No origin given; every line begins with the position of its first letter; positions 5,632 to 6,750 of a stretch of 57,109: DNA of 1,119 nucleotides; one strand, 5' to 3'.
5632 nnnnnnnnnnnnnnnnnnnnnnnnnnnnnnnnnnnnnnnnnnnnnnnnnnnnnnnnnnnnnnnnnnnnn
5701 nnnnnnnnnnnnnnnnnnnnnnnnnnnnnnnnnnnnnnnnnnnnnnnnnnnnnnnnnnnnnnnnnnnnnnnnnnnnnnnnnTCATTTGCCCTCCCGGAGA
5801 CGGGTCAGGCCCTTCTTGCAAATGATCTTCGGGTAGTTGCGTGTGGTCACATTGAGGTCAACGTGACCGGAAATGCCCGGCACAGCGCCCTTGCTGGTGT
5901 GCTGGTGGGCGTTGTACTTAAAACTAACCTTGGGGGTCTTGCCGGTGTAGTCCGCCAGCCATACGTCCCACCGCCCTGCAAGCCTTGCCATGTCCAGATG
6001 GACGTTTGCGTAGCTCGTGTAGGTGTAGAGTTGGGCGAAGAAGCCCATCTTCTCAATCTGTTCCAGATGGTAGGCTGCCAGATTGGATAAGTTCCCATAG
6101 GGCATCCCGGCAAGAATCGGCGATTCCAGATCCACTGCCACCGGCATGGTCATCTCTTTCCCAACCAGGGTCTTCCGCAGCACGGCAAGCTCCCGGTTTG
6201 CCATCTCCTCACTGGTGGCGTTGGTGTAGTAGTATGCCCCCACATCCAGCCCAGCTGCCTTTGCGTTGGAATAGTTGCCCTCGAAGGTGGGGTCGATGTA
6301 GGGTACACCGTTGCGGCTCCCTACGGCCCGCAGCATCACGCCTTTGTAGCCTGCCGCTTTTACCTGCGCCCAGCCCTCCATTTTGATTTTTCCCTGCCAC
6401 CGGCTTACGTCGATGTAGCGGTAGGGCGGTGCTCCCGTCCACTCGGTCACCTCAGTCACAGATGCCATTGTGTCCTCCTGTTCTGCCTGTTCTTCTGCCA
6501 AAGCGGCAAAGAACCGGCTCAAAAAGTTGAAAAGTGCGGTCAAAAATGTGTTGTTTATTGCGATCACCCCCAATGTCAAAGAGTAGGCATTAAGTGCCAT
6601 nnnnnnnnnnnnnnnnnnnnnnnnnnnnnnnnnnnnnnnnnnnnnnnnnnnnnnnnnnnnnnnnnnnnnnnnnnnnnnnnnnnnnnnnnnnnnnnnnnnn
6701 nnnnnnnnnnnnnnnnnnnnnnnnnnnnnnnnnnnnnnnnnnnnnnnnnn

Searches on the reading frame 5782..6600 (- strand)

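Call 15: search_protein_families(library=pfam, proteins=[window:5782-6600:-], max_evalue=0.001)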
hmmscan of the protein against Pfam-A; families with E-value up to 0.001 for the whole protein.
window:5782-6600:- (272 aa): 1 family
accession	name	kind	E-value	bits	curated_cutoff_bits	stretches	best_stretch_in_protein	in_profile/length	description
PF01183.26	Glyco_hydro_25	-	8.2e-27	95.1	27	1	63-243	1-180/180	Glycosyl hydrolases family 25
